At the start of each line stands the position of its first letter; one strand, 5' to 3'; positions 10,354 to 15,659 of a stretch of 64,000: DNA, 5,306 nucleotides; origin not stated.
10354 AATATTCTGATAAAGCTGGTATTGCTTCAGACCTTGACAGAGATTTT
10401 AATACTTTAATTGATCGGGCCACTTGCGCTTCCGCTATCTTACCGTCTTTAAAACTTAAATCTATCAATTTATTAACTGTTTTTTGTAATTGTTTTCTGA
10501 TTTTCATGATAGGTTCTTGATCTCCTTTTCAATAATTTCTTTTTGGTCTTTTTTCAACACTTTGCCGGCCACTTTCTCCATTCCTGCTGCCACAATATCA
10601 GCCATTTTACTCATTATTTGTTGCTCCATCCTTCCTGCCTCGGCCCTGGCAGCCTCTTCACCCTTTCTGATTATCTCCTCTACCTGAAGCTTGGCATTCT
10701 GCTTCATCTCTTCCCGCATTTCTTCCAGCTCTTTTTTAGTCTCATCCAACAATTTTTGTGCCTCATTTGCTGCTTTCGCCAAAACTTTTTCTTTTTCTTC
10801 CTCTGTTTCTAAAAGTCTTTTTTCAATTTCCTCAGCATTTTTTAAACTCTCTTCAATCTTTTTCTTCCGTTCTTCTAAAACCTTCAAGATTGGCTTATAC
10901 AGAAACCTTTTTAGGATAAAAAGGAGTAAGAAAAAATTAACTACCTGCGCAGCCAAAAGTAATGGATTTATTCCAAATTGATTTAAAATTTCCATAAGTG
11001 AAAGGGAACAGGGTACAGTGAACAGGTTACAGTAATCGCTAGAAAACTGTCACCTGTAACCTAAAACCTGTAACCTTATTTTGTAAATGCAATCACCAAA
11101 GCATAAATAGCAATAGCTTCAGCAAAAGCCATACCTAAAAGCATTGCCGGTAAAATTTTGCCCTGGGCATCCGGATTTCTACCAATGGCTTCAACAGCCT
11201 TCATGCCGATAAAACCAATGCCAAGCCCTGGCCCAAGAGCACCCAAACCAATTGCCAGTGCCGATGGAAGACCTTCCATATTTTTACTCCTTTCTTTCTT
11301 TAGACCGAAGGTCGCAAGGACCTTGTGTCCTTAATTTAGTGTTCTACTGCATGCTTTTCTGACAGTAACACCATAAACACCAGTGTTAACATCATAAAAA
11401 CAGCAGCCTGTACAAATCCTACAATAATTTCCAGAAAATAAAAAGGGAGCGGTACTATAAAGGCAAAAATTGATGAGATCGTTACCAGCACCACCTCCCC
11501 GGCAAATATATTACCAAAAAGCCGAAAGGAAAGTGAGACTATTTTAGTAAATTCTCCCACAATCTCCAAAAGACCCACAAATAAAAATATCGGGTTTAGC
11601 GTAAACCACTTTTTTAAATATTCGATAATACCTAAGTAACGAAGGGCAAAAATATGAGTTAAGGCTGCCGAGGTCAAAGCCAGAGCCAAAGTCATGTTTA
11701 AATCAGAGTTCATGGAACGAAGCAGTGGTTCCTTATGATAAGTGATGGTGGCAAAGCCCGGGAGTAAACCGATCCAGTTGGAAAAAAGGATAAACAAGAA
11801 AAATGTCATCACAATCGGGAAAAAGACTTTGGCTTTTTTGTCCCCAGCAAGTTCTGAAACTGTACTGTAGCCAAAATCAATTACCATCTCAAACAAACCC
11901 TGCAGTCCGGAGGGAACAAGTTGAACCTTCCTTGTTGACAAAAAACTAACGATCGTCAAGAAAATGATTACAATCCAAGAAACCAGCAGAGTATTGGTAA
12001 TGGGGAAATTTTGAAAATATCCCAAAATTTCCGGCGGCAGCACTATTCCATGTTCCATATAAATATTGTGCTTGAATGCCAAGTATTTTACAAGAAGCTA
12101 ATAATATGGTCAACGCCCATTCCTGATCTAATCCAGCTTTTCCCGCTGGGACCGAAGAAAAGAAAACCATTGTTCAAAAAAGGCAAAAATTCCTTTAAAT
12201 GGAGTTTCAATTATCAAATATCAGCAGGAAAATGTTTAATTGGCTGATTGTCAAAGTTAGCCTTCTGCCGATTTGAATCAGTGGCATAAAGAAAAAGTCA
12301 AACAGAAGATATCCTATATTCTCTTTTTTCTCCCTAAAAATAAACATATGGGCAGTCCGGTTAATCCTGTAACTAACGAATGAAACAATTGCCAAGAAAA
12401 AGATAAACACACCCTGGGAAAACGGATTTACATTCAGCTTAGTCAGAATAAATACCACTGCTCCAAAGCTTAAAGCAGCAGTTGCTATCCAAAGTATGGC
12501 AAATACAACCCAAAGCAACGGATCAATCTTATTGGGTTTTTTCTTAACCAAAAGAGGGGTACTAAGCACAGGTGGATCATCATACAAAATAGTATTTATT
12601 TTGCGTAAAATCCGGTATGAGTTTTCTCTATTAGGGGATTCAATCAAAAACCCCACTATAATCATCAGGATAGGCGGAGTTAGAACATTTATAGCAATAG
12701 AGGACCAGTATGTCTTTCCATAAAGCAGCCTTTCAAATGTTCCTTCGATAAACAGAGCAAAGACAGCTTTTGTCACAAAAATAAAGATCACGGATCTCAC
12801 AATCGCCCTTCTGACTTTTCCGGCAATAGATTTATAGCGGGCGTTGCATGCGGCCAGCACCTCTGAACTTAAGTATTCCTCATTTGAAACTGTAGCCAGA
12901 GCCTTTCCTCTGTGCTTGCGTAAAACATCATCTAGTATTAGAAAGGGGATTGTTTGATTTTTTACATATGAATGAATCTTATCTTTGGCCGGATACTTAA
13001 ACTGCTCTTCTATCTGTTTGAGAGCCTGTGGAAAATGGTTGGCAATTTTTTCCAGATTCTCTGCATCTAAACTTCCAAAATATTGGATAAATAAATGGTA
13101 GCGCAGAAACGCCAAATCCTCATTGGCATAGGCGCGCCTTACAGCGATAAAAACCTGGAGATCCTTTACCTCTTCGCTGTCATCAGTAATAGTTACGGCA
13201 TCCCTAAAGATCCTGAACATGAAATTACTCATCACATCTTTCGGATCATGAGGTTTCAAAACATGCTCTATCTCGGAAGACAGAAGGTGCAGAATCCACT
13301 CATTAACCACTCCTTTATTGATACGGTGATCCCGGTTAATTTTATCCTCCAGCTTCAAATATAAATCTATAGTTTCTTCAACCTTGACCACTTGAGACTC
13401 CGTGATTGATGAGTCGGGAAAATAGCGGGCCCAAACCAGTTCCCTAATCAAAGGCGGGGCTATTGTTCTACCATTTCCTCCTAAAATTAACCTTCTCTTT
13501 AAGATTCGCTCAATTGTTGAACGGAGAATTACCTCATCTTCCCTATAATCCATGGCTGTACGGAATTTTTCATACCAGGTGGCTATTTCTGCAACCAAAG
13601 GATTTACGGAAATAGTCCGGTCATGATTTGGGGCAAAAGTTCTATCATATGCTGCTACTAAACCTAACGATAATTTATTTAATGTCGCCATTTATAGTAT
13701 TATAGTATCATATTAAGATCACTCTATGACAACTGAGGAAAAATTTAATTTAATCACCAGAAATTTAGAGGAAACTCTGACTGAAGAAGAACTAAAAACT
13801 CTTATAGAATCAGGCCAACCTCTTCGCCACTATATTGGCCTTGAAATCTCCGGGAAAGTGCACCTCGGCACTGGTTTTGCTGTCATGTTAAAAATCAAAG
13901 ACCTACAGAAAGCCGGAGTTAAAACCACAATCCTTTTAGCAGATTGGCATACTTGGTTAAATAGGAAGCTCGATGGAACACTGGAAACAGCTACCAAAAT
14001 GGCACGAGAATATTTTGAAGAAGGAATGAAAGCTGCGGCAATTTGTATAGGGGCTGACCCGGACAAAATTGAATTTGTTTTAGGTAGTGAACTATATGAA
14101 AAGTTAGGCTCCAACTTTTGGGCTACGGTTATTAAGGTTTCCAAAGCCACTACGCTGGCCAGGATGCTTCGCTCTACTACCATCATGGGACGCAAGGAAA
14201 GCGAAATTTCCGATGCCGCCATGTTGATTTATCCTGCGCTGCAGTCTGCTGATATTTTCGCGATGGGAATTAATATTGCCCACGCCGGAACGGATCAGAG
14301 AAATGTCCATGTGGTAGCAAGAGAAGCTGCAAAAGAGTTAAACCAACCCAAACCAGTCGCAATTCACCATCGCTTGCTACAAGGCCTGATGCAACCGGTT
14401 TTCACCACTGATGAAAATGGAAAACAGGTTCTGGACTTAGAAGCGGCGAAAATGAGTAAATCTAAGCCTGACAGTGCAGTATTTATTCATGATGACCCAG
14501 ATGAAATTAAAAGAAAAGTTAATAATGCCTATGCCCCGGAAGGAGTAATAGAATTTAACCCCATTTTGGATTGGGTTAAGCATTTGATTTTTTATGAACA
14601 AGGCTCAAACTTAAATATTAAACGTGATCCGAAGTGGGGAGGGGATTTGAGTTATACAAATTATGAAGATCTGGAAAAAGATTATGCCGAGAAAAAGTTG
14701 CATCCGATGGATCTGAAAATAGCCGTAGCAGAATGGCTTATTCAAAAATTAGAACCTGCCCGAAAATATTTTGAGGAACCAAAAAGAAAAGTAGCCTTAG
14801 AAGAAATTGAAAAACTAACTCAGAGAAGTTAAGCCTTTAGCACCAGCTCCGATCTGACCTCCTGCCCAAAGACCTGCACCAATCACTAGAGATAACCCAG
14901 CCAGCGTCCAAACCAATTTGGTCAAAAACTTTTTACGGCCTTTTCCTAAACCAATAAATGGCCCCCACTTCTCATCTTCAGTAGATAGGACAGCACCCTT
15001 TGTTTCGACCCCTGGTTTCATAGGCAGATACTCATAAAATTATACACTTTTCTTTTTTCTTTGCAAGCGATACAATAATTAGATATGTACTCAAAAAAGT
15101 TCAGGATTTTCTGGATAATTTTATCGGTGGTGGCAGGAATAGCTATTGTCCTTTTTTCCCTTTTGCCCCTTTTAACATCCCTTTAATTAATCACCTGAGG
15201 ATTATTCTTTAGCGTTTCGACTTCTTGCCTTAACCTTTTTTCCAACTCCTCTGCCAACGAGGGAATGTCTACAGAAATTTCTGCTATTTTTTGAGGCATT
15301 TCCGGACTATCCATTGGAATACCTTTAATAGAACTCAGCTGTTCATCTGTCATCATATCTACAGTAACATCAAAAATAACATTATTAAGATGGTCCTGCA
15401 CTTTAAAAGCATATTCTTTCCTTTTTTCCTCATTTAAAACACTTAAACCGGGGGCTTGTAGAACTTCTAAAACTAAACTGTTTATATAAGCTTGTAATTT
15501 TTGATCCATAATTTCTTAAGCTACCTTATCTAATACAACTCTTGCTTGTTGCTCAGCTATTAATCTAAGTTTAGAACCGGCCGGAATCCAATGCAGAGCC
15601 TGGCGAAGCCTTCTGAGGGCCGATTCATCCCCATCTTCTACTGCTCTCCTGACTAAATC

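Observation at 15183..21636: G+C-richer island of large orphan proteins around a divergent promoter region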

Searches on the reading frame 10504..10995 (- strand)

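Call 7: search_protein_families(library=ncbifam, proteins=[window:10504-10995:-], max_evalue=0.1)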
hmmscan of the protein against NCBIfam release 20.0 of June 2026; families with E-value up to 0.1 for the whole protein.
window:10504-10995:- (163 aa): 32 families (the best 25 are shown)
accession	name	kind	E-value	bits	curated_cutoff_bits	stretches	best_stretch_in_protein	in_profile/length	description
NF011043.0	PRK14473.1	equivalog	4.7e-26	91.7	168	1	5-162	2-160/164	F0F1 ATP synthase subunit B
TIGR01144.1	ATP_synt_b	equivalog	1.2e-21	77.2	65.5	1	17-161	1-146/147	F0F1 ATP synthase subunit B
TIGR03321.1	alt_F1F0_F0_B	exception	2.1e-21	76.8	224.7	1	13-145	7-139/246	alternate F1F0 ATPase, F0 subunit B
NF004411.0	PRK05759.1-2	equivalog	1.5e-18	67.4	131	1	14-156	7-150/156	F0F1 ATP synthase subunit B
NF004413.0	PRK05759.1-4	equivalog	2.8e-18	66.5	197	1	15-162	8-156/156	F0F1 ATP synthase subunit B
NF004412.0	PRK05759.1-3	equivalog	9.2e-18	64.7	156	1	17-157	33-175/185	F0F1 ATP synthase subunit B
NF009992.0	PRK13461.1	equivalog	1.2e-17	63.9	127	1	13-145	7-139/159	F0F1 ATP synthase subunit B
NF011042.0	PRK14472.1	equivalog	4.6e-17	62.5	198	1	10-163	17-171/175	F0F1 ATP synthase subunit B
NF005606.0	PRK07352.1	equivalog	5.3e-17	62.1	137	1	5-162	14-172/175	F0F1 ATP synthase subunit B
NF011044.0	PRK14474.1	equivalog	5.4e-16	58.8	339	1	9-149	3-147/258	F0F1 ATP synthase subunit B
NF011041.0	PRK14471.1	equivalog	5.9e-16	58.9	200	1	3-161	4-160/164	F0F1 ATP synthase subunit B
NF009987.0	PRK13453.1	equivalog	4.1e-15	55.9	172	1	15-161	22-169/173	F0F1 ATP synthase subunit B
NF006293.0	PRK08476.1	equivalog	7e-14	52.2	118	1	9-132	5-128/141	F0F1 ATP synthase subunit B'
NF009961.0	PRK13428.1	equivalog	4e-13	49.3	328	1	16-119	6-109/445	F0F1 ATP synthase subunit B/delta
NF009991.0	PRK13460.1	equivalog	1e-12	48.4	183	1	4-162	9-168/173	F0F1 ATP synthase subunit B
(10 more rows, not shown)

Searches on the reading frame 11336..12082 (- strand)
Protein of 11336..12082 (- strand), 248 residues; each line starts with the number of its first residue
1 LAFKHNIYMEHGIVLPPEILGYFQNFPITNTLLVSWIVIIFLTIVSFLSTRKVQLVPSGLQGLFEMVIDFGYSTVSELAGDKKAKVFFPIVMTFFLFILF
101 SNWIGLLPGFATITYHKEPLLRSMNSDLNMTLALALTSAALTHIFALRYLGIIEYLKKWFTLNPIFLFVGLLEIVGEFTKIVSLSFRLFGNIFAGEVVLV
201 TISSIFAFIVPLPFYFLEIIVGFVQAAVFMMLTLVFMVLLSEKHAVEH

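Call 7: search_protein_families(library=ncbifam, proteins=[window:11336-12082:-], max_evalue=0.1)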
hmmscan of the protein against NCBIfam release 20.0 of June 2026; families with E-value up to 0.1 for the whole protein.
window:11336-12082:- (248 aa): 14 families
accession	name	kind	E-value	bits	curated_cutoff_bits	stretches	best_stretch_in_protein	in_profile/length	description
TIGR01131.1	ATP_synt_6_or_A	equivalog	9.1e-37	127.1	102.6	1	28-237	7-223/227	F0F1 ATP synthase subunit A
NF004481.0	PRK05815.2-3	equivalog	8.8e-36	123.6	227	1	19-237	9-214/225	F0F1 ATP synthase subunit A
NF004479.0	PRK05815.1-4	equivalog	2e-35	122.2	268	1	26-237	15-230/238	F0F1 ATP synthase subunit A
NF004486.0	PRK05815.3-4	equivalog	2.8e-34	118.8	272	1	22-237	19-219/224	F0F1 ATP synthase subunit A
NF009954.0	PRK13420.1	equivalog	5.3e-34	117.9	272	1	24-238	15-214/229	F0F1 ATP synthase subunit A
NF009955.0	PRK13421.1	equivalog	4.6e-30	104.8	302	1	26-238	17-214/231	F0F1 ATP synthase subunit A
NF004477.0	PRK05815.1-1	equivalog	3.7e-26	92.2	280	1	30-244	42-268/268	F0F1 ATP synthase subunit A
NF004484.0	PRK05815.3-2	equivalog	4.4e-25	88.8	234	1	25-242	16-225/226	F0F1 ATP synthase subunit A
NF004482.0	PRK05815.2-4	equivalog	3.4e-24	85.9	225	1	24-237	25-244/252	F0F1 ATP synthase subunit A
TIGR03306.1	altF1_A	exception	1e-23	84.1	302.1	1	22-237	10-212/217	alternate F1F0 ATPase, F0 subunit A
NF009953.0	PRK13419.1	equivalog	6.5e-23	81.6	460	1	27-243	108-332/346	F0F1 ATP synthase subunit A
NF004485.0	PRK05815.3-3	equivalog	2.2e-18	66.6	249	2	30-206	26-195/281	F0F1 ATP synthase subunit A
NF004487.0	PRK05815.3-5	equivalog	1.1e-14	54.4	224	2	31-209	29-186/269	F0F1 ATP synthase subunit A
NF009952.0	PRK13417.1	equivalog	9.2e-08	31.9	531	2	4-112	71-182/352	F0F1 ATP synthase subunit A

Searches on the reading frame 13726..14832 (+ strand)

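Call 5: search_protein_families(library=pfam, proteins=[window:13726-14832:+], max_evalue=0.1)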
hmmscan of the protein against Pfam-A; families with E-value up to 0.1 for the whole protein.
window:13726-14832:+ (368 aa): 1 family
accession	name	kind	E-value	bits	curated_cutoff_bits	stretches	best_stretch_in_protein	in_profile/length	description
PF00579.31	tRNA-synt_1b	-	7.1e-43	147.4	21.1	1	30-341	3-290/292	tRNA synthetases class I (W and Y)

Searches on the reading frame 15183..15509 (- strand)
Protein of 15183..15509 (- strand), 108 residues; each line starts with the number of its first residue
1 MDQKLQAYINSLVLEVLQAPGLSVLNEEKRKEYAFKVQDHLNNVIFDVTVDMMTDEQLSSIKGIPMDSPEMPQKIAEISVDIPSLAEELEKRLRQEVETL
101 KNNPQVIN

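Call 5: search_protein_families(library=pfam, proteins=[window:15183-15509:-], max_evalue=0.1)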
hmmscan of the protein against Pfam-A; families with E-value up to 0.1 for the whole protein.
window:15183-15509:- (108 aa): 1 family
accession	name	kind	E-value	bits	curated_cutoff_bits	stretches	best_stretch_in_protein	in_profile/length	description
PF09457.15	RBD-FIP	-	0.058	13.7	23.3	0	4-17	18-31/41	FIP domain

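Call 7: search_protein_families(library=ncbifam, proteins=[window:15183-15509:-], max_evalue=0.1)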
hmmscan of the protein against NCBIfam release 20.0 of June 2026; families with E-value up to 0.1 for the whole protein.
window:15183-15509:- (108 aa): 0 families

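Call 52: search_protein_families(library=phrogs, proteins=[window:15183-15509:-], max_evalue=0.01)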
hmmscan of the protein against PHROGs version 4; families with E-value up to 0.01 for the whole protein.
window:15183-15509:- (108 aa): 0 families

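Call 53: search_protein_families(library=padloc, proteins=[window:15183-15509:-], max_evalue=0.01)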
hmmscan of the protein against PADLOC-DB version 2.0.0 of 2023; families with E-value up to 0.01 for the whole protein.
window:15183-15509:- (108 aa): 0 families
